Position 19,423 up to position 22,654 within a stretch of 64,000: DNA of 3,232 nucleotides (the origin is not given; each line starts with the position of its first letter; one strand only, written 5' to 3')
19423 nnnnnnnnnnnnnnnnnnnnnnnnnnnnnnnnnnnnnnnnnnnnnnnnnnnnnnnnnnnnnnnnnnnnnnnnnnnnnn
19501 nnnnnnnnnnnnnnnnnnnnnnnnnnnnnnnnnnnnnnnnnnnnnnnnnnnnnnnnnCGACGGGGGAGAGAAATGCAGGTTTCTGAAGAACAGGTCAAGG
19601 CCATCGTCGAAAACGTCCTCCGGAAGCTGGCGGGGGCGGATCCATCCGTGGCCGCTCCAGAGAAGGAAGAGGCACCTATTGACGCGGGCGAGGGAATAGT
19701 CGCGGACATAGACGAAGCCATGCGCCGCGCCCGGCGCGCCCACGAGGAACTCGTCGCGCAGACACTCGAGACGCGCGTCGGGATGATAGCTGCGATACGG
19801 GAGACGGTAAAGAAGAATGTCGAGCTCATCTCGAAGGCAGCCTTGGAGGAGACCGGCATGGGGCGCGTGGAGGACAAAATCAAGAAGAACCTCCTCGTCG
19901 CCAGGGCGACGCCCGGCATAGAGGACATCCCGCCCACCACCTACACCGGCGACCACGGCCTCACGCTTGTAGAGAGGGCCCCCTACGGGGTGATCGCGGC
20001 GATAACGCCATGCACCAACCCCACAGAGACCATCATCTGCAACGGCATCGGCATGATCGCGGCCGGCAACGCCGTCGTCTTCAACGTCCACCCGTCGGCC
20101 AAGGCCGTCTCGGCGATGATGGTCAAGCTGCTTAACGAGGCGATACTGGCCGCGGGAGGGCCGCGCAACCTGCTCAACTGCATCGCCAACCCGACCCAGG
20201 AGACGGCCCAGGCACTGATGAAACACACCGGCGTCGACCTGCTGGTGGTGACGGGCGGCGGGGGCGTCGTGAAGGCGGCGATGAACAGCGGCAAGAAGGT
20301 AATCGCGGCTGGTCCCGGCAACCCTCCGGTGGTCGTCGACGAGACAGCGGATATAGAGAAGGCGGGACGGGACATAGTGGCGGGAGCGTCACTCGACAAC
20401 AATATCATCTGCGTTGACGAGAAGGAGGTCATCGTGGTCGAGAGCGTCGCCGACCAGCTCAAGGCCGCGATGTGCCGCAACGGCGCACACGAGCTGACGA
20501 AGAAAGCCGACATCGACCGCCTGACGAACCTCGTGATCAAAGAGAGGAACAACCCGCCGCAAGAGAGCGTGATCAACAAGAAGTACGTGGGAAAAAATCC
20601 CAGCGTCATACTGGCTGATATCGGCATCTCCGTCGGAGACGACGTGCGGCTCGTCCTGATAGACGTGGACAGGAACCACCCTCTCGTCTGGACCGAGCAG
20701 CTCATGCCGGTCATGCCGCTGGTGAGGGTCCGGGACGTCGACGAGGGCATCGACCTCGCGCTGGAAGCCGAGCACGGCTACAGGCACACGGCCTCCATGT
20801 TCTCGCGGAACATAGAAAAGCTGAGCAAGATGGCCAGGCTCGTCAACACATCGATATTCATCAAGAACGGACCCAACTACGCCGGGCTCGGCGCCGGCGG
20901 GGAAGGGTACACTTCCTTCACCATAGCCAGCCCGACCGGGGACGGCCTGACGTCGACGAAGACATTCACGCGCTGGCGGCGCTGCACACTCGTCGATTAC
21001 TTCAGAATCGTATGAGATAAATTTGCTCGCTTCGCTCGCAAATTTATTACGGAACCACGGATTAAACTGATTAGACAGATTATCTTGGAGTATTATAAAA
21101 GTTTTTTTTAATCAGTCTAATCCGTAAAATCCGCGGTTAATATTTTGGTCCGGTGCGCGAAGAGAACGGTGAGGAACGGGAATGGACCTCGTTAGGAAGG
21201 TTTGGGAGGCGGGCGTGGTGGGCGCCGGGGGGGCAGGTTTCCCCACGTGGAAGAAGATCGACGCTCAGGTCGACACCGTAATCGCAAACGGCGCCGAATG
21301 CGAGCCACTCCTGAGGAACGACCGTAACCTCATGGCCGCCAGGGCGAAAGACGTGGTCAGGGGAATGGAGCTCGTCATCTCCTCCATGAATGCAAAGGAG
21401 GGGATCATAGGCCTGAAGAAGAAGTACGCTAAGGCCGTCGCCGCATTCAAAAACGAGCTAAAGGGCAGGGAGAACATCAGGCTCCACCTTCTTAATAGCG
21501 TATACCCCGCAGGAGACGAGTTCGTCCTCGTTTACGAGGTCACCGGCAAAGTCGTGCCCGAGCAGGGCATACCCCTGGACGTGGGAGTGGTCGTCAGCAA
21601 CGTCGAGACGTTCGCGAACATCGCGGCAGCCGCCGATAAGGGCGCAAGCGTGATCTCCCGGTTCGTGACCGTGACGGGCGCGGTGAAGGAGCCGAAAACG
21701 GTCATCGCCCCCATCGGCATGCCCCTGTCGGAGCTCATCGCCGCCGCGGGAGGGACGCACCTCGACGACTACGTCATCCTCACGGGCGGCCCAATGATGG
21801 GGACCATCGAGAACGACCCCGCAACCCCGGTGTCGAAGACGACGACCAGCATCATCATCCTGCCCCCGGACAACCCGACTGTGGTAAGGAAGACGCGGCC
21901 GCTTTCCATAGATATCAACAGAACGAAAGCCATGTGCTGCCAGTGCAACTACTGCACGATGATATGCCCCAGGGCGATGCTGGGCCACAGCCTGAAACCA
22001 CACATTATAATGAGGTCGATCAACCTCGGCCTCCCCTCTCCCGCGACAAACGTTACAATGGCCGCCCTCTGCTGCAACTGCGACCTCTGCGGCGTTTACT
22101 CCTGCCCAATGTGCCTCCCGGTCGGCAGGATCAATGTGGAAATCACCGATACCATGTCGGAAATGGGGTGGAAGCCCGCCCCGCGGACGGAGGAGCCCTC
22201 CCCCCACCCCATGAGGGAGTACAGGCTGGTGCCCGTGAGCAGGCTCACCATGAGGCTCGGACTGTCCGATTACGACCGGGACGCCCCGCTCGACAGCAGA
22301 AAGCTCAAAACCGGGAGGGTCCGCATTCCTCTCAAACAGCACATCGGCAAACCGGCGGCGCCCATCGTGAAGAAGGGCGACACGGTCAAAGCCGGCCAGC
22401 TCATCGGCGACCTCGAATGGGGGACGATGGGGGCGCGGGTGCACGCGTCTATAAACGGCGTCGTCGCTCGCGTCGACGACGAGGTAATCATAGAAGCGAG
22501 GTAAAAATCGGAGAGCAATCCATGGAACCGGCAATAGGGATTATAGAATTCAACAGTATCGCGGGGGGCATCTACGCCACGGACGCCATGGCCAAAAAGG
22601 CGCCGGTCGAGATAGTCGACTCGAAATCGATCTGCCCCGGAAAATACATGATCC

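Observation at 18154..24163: Compact aldolase-signature microcompartment locus with a PduS/PduT electron-relay pair and no phosphotransacylase or alcohol dehydrogenase in cis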

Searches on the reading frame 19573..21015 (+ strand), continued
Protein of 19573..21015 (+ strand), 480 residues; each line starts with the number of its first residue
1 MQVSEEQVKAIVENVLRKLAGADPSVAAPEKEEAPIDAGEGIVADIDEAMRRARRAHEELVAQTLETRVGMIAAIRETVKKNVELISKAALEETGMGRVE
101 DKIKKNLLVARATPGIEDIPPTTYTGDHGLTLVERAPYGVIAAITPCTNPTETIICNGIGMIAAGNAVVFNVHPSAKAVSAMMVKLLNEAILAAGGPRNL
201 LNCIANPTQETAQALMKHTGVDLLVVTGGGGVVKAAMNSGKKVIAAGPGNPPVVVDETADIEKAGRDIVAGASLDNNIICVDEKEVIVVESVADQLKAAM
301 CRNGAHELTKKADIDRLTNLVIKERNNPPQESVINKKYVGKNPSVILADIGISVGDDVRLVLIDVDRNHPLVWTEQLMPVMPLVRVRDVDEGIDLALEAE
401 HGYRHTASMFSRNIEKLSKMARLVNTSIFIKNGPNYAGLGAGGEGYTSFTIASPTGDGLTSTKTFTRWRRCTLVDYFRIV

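Call 40: search_protein_families(library=ncbifam, proteins=[window:19573-21015:+], max_evalue=0.00001)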
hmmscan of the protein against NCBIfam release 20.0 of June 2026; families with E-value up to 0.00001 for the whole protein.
window:19573-21015:+ (480 aa): 39 families (the best 25 are shown)
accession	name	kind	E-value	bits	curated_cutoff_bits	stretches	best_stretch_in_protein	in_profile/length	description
NF011927.0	PRK15398.1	subfamily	2.7e-198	659.3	403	1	4-480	2-465/465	aldehyde dehydrogenase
NF010378.0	PRK13805.1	equivalog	7e-74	249.1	951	1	43-449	13-418/872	bifunctional acetaldehyde-CoA/alcohol dehydrogenase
TIGR02518.1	EutH_ACDH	equivalog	6.5e-67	226.4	620.1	1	47-458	11-423/488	acetaldehyde dehydrogenase (acetylating)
NF047625.1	AcylSulfactDhSauS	equivalog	3.4e-45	154.7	600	1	46-450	6-412/464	acylating sulfoacetaldehyde dehydrogenase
NF040648.1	lactal_redase_Meth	equivalog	1.5e-34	119.8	650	1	44-436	33-427/463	lactaldehyde dehydrogenase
NF010000.0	PRK13473.1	subfamily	6.3e-24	84.4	615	1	8-426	3-427/475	aminobutyraldehyde dehydrogenase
NF006916.0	PRK09407.1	equivalog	1.7e-23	83.1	521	1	7-426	20-444/526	succinic semialdehyde dehydrogenase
TIGR03250.1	PhnAcAld_DH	equivalog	5.9e-23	81.2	635.65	1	133-423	134-420/472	phosphonoacetaldehyde dehydrogenase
NF006992.0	PRK09457.1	subfamily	1.4e-22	80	514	1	29-432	22-430/487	succinylglutamate-semialdehyde dehydrogenase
NF007352.0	PRK09847.1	equivalog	1.8e-22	79.5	850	1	123-432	143-453/495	aldehyde dehydrogenase PuuC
NF042993.1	AlphKGSA_gudD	equivalog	5.4e-21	74.9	770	1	40-421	38-428/481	alpha-ketoglutaric semialdehyde dehydrogenase GucD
NF002852.0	PRK03137.1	subfamily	2.6e-19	69.4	648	1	40-422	69-460/514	L-glutamate gamma-semialdehyde dehydrogenase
NF040869.1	G3PDH_Arch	equivalog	2.6e-19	69.3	780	1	131-436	152-456/502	NADP-dependent glyceraldehyde-3-phosphate dehydrogenase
NF052305.1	DioxValDhHalo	equivalog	3.1e-18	65.9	750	1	126-428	131-435/483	2,5-dioxovalerate dehydrogenase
TIGR01237.1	D1pyr5carbox2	equivalog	3.2e-18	65.8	659.65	1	43-420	68-455/511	L-glutamate gamma-semialdehyde dehydrogenase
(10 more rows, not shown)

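Call 42: list_cluster_members(proteins=[window:19573-21015:+, window:23071-23841:+, window:21182-22504:+, window:9729-11144:-, window:34946-36640:+, window:18216-18848:+])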
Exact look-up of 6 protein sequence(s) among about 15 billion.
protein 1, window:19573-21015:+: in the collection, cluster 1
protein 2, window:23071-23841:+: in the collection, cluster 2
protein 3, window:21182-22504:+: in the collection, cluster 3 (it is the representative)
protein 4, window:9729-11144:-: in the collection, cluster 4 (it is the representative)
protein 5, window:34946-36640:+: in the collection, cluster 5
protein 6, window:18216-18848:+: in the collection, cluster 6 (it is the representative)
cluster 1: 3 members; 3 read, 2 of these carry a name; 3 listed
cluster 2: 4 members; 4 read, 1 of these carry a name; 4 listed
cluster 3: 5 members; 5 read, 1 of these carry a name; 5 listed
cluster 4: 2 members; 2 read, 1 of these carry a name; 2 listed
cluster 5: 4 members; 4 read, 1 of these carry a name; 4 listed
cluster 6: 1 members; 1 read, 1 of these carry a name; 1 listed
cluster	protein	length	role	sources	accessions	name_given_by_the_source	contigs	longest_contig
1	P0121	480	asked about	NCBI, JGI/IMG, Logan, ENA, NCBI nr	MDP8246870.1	MAG: aldehyde dehydrogenase EutE [Candidatus Tritonobacter lacicola] | aldehyde dehydrogenase EutE [Candidatus Tritonobacter lacicola]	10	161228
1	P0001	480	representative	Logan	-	-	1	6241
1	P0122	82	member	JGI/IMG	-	acyl-CoA reductase-like NAD-dependent aldehyde dehydrogenase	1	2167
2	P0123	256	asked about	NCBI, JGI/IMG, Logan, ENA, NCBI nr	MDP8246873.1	MAG: class II aldolase/adducin family protein [Candidatus Tritonobacter lacicola] | class II aldolase/adducin family protein [Candidatus Tritonobacter lacicola]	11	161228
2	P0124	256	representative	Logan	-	-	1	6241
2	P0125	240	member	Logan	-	-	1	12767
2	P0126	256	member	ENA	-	-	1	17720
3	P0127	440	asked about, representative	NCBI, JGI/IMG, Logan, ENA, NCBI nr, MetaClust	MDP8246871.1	MAG: SLBB domain-containing protein [Candidatus Tritonobacter lacicola] | SLBB domain-containing protein [Candidatus Tritonobacter lacicola] | \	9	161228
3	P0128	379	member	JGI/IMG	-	-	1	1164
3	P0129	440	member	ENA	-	-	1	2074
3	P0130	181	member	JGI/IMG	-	-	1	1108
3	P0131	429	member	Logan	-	-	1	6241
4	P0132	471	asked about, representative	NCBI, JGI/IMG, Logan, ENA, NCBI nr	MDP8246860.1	MAG: RNA polymerase factor sigma-54 [Candidatus Tritonobacter lacicola] | RNA polymerase factor sigma-54 [Candidatus Tritonobacter lacicola]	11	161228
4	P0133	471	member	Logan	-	-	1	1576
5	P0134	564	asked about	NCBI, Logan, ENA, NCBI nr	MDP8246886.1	MAG: acyl-CoA dehydrogenase family protein [Candidatus Tritonobacter lacicola] | acyl-CoA dehydrogenase family protein [Candidatus Tritonobacter lacicola]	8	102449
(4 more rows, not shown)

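Call 49: search_protein_families(library=pfam, proteins=[L079:6996-8420:+], max_evalue=0.001)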
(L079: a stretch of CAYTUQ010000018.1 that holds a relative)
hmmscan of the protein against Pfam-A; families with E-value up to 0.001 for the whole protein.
L079:6996-8420:+ (474 aa): 4 families
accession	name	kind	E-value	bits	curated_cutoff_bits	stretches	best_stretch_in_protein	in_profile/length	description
PF02502.23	LacAB_rpiB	-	2e-53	180.5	24.7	1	11-148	1-138/138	Ribose/Galactose Isomerase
PF01791.15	DeoC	-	2.8e-19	70.1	23.8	1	257-465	6-228/229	DeoC/LacD family aldolase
PF01180.27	DHO_dh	-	0.00042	20.1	27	0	403-457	211-268/291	Dihydroorotate dehydrogenase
PF00977.27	His_biosynth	-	0.00092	19.2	23.6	0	416-455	60-99/228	Histidine biosynthesis protein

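Call 64: search_solved_structures(query=window:19573-21015:+, show_alignments=1, max_evalue=1e-30)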
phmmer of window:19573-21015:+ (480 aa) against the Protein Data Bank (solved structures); distinct sequences matched with E-value up to 1e-30: 15.
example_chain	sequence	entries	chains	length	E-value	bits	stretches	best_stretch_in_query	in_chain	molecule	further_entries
5jfl_A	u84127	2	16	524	4.2e-139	467.7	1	11-478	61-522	Aldehyde dehydrogenase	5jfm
5jfn_A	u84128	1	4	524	1.5e-137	462.6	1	11-478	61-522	Aldehyde dehydrogenase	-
6gvs_A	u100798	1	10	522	5.7e-137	460.7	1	11-478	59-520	Aldehyde dehydrogenase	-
4c3s_A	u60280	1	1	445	1.2e-125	423.3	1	41-476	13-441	ALDEHYDE DEHYDROGENASE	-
5dbv_A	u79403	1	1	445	2.7e-124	418.9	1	41-476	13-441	Aldehyde Dehydrogenase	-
5dru_A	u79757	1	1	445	3.7e-124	418.4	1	41-476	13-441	Aldehyde Dehydrogenase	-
5j78_A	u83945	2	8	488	1.8e-53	185.4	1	51-462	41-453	Acetaldehyde dehydrogenase (Acetylating)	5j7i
8cei_A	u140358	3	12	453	4.3e-53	184.2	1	45-451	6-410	Succinate-semialdehyde dehydrogenase (acetylating)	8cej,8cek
6tqh_A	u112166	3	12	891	1.7e-50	175.7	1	43-434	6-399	Aldehyde-alcohol dehydrogenase | Bifunctional aldehyde-alcohol dehydrogenase AdhE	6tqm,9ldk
6ahc_A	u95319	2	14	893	1.7e-50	175.6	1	43-434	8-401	Aldehyde-alcohol dehydrogenase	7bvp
3my7_A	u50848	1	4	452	2.3e-50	175.2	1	43-434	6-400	Alcohol dehydrogenase/acetaldehyde dehydrogenase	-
7dag_A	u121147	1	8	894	2.5e-49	171.8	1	44-434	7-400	Aldehyde-alcohol dehydrogenase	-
13he_A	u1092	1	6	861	5.7e-46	160.7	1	44-438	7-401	Aldehyde-alcohol dehydrogenase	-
8uhw_A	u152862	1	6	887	6.4e-46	160.6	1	44-438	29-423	Aldehyde-alcohol dehydrogenase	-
3k9d_A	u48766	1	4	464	7.9e-45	157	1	45-450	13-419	ALDEHYDE DEHYDROGENASE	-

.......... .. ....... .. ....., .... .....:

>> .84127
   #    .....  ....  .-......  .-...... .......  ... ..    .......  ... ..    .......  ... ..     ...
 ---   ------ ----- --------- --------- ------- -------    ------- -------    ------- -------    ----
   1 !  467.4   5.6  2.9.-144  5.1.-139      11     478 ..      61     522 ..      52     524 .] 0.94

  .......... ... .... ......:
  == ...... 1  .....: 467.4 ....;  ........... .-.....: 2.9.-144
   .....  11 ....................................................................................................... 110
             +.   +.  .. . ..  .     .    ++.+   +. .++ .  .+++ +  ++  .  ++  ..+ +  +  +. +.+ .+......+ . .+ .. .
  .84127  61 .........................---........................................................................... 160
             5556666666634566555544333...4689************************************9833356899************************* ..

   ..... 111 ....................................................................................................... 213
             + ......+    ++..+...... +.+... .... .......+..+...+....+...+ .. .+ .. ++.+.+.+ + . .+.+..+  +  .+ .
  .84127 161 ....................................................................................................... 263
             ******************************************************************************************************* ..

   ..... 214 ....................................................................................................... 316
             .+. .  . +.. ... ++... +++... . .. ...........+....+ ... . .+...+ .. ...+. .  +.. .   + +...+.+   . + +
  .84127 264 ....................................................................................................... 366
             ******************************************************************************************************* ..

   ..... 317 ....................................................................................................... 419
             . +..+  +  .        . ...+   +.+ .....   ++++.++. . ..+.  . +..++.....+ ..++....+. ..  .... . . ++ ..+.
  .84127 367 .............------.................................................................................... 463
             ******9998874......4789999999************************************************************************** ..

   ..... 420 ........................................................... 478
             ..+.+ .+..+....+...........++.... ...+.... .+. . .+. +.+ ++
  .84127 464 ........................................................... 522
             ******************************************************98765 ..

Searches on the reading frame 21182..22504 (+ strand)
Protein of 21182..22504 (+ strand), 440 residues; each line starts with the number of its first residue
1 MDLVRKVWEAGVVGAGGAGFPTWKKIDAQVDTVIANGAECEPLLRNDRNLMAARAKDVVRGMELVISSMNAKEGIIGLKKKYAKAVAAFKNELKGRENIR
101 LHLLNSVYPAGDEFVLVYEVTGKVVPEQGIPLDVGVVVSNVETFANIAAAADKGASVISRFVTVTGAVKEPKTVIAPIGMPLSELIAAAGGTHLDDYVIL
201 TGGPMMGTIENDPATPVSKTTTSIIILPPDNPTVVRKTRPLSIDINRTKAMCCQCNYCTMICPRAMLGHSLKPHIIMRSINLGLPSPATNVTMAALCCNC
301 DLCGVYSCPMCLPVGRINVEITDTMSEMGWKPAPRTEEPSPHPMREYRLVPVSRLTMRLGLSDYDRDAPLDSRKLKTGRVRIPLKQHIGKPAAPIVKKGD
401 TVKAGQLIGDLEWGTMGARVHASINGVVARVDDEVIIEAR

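Call 3: search_protein_families(library=pfam, proteins=[window:21182-22504:+], max_evalue=0.01)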
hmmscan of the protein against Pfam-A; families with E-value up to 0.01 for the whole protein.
window:21182-22504:+ (440 aa): 6 families
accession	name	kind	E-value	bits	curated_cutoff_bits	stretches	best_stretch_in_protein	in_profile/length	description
PF01512.22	Complex1_51K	-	1.5e-46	158.5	31.2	1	8-148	2-149/150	Nuo51 FMN-binding domain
PF13375.12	RnfC_N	-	8.5e-17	61.5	25.6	1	378-436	28-85/101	RnfC Barrel sandwich hybrid domain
PF10531.15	SLBB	-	2e-12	47.2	27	1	162-207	2-53/55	SLBB domain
PF13534.11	Fer4_17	-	5.8e-10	40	22.2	1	252-312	2-60/61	4Fe-4S dicluster domain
PF22461.2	SLBB_2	-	5.8e-05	23.6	27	1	162-193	3-35/79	SLBB domain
PF00364.28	Biotin_lipoyl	-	0.007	16.6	22.1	0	393-431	18-56/73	Biotin-requiring enzyme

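Call 40: search_protein_families(library=ncbifam, proteins=[window:21182-22504:+], max_evalue=0.00001)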
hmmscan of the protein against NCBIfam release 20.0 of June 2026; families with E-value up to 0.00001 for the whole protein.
window:21182-22504:+ (440 aa): 7 families
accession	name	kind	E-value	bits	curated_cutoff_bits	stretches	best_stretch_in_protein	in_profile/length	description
TIGR01945.1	rnfC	subfamily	1.4e-74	251.2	245.95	2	2-313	123-419/435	RnfABCDGE type electron transport complex subunit C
NF003454.1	PRK05035.1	equivalog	2.1e-68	231.2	345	2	2-313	125-423/556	electron transport complex subunit RsxC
TIGR04481.1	PR_assoc_PrdC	equivalog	1.1e-64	218.9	490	2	4-226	77-304/425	proline reductase-associated electron transfer protein PrdC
NF041837.1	rnfC_Methano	equivalog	3.1e-29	102.1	650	2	116-310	236-411/438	Rnf electron transport complex subunit RnfC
TIGR01959.1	nuoF_fam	equivalog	9.6e-13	47.3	558.65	1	2-95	37-136/410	NADH-quinone oxidoreductase subunit NuoF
NF008436.0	PRK11278.1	equivalog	1.8e-07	30.4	749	1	2-101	50-156/448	NADH-quinone oxidoreductase subunit NuoF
NF010120.0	PRK13596.1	equivalog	8e-07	27.9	389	0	4-190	44-271/433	NADH-quinone oxidoreductase subunit NuoF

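Call 65: search_solved_structures(query=window:21182-22504:+, show_alignments=1, max_evalue=1e-10)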
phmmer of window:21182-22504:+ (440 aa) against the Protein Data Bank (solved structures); distinct sequences matched with E-value up to 1e-10: 4.
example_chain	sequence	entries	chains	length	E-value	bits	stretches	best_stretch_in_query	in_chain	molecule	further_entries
7zc6_C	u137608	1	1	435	2.3e-52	181.6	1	3-274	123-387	RnfC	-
9eri_C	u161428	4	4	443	3.4e-50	174.5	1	5-266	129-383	Na(+)-translocating ferredoxin:NAD(+) oxidoreductase complex subunit C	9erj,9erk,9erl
8ahx_C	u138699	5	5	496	4.1e-36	128.1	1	4-280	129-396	Ion-translocating oxidoreductase complex subunit C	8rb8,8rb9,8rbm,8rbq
9bov_B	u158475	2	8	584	1.4e-12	50.5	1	3-261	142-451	NADH dehydrogenase (Quinone)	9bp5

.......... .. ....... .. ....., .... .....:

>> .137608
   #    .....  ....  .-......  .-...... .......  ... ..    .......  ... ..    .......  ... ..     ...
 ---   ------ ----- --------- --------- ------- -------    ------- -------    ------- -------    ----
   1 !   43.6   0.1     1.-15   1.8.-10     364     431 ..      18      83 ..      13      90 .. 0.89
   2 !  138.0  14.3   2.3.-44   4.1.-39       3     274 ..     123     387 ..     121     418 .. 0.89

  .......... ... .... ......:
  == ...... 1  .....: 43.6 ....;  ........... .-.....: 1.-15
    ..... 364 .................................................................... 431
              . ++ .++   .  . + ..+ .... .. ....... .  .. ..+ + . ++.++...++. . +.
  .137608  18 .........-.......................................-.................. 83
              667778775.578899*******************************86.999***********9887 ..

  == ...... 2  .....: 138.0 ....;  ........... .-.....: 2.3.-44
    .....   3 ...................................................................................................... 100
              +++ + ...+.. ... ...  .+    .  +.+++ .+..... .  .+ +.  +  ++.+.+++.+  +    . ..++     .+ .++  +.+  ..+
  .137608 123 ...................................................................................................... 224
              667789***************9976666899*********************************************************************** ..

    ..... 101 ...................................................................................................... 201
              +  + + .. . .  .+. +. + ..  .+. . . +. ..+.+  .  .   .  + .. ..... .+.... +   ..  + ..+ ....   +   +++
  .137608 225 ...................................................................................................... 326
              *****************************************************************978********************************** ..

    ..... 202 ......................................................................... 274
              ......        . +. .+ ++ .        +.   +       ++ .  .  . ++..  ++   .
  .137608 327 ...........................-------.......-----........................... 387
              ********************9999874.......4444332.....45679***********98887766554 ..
